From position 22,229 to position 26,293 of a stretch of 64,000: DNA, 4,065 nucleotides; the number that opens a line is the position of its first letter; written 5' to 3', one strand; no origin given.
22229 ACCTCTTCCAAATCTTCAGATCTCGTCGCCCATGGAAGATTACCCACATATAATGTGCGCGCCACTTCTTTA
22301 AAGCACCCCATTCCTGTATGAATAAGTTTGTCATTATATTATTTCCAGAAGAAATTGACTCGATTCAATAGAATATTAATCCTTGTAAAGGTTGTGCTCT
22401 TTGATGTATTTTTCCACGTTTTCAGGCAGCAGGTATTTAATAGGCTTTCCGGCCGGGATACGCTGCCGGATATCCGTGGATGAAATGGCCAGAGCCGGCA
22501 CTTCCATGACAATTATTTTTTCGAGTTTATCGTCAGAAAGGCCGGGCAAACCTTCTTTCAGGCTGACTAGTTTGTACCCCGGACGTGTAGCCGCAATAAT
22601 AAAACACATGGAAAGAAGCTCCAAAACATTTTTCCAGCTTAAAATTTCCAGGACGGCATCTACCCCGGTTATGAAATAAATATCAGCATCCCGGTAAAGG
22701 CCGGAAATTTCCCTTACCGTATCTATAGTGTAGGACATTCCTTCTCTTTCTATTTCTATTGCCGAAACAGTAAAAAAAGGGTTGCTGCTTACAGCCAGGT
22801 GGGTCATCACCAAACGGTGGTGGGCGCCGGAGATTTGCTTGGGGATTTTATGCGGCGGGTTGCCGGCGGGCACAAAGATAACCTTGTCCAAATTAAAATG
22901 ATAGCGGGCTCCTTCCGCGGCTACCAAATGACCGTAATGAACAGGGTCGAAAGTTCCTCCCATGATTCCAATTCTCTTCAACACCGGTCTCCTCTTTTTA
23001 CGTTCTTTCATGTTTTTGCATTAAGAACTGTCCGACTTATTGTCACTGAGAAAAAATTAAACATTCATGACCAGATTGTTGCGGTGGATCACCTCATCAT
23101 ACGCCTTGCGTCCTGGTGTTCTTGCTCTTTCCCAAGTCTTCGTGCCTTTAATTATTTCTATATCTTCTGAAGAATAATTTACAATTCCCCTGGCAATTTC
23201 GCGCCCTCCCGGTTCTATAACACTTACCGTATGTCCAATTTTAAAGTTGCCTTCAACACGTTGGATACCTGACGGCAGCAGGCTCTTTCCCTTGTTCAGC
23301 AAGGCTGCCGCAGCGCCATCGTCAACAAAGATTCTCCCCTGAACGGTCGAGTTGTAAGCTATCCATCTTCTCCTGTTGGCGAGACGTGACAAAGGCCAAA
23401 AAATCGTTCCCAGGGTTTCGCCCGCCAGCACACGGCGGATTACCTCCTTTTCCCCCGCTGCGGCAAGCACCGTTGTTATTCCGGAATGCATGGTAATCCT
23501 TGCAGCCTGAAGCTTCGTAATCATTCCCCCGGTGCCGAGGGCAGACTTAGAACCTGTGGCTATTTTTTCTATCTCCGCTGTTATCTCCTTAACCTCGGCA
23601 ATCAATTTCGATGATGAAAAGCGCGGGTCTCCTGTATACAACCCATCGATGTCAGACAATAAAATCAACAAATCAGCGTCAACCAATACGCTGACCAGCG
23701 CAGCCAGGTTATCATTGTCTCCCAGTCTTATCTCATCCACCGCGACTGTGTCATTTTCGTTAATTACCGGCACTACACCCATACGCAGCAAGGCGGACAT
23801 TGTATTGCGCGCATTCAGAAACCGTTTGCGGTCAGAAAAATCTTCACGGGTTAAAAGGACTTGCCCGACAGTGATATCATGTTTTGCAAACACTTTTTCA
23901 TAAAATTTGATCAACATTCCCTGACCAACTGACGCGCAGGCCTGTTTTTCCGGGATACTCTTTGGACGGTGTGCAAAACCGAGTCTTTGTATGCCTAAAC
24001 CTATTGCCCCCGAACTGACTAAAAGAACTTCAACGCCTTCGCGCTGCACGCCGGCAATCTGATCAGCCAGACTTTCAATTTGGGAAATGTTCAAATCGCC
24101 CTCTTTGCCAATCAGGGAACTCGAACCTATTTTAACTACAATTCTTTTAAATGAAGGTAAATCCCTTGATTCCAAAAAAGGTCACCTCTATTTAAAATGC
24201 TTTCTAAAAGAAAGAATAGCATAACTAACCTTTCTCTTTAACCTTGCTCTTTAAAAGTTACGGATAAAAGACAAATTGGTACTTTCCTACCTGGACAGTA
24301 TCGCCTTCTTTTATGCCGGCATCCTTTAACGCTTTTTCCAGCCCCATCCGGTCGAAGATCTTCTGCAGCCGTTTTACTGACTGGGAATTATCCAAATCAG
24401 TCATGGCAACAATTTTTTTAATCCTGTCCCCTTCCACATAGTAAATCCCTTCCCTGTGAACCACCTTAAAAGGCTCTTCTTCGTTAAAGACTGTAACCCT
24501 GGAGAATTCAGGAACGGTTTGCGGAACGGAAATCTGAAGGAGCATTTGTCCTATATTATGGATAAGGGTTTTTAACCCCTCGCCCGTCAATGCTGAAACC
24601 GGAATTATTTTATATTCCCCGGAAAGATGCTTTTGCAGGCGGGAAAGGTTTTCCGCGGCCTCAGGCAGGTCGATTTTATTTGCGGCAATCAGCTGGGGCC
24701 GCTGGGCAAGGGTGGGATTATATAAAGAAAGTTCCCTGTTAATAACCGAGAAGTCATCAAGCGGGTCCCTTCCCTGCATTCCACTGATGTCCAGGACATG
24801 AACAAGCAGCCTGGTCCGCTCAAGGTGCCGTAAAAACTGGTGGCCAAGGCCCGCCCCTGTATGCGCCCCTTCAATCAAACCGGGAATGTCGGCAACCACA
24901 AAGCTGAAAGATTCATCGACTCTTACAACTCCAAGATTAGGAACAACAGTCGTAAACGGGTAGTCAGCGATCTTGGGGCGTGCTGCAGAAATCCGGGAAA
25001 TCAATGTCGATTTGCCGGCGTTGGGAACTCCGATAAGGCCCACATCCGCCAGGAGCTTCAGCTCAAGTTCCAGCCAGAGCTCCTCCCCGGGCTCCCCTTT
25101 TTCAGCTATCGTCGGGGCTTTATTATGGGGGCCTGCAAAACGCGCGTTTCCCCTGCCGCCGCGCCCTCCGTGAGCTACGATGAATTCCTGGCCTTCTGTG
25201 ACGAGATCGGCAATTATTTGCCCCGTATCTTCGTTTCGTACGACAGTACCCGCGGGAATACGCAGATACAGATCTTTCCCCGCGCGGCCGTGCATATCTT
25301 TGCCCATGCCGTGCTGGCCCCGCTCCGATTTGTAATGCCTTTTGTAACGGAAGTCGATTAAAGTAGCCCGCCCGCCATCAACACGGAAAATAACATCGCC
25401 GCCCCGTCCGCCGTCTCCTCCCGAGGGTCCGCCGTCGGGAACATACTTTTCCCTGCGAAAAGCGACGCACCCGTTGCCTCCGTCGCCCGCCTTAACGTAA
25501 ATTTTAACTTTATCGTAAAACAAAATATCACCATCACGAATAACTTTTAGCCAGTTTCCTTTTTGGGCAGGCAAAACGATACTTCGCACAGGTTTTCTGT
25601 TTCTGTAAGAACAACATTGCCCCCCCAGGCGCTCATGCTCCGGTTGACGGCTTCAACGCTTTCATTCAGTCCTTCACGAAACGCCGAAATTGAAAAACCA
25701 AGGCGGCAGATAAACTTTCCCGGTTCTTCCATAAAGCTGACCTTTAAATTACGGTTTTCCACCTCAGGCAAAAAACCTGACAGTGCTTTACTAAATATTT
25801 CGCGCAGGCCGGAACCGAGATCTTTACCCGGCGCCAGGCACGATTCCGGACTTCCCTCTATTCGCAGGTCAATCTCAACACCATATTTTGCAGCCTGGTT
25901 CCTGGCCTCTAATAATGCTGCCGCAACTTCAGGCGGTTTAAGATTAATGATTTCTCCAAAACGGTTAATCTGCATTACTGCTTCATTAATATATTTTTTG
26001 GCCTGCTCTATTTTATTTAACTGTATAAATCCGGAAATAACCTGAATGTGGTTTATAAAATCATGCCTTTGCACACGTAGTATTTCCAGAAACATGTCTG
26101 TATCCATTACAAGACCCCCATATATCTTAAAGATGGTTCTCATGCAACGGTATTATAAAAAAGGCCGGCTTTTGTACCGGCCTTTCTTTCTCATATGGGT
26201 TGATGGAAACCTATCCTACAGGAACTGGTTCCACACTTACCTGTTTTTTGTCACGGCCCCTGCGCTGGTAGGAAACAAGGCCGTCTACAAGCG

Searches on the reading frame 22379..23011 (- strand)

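Call 50: search_protein_families(library=pfam, proteins=[window:22379-23011:-], max_evalue=0.000001)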
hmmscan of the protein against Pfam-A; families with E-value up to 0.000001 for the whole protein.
window:22379-23011:- (211 aa): 1 family
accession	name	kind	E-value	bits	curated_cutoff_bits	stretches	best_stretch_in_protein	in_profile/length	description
PF01467.32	CTP_transf_like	-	1.4e-25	90.5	21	1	16-184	1-133/133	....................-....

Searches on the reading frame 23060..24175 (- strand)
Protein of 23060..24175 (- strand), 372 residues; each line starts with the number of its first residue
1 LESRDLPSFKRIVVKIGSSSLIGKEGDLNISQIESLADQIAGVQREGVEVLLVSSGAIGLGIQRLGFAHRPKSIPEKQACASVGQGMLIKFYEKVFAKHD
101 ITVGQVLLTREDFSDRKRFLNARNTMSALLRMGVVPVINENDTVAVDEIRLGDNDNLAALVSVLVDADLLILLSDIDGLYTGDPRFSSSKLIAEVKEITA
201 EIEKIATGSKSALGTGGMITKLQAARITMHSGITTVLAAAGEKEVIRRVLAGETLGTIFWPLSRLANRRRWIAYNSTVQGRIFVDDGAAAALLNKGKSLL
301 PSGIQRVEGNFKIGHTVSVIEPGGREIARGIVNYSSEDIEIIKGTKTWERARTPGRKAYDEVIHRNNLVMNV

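Call 50: search_protein_families(library=pfam, proteins=[window:23060-24175:-], max_evalue=0.000001)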
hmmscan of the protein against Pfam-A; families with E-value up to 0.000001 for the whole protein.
window:23060-24175:- (372 aa): 2 families
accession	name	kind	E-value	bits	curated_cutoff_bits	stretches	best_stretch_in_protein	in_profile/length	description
PF00696.33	AA_kinase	-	3.4e-45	155.1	24.9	1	10-237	1-232/234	Amino acid kinase family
PF01472.26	PUA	-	3.9e-21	75.2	24.8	1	280-347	1-67/74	PUA domain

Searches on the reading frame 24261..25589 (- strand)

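Call 50: search_protein_families(library=pfam, proteins=[window:24261-25589:-], max_evalue=0.000001)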
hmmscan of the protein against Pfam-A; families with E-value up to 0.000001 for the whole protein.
window:24261-25589:- (443 aa): 4 families
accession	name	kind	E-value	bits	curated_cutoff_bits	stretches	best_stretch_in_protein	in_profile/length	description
PF01018.28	GTP1_OBG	-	4.6e-64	215.2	27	1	26-179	2-155/155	GTP1/OBG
PF01926.29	MMR_HSR1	-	1.8e-23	83.2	21.9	1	182-305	1-113/113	50S ribosome-binding GTPase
PF09269.16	DUF1967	-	1.3e-22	80.1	27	1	374-441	1-70/70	Domain of unknown function (DUF1967)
PF02421.24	FeoB_N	-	1.6e-10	41.2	27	1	183-345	3-155/156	Ferrous iron transport protein B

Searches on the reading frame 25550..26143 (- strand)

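Call 50: search_protein_families(library=pfam, proteins=[window:25550-26143:-], max_evalue=0.000001)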
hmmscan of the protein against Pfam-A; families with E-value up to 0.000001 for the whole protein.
window:25550-26143:- (198 aa): 1 family
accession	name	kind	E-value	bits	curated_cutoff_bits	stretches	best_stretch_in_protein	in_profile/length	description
PF14689.11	SPOB_a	-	9.2e-22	76.9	28.1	1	13-68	7-62/62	Sensor_kinase_SpoOB-type, alpha-helical domain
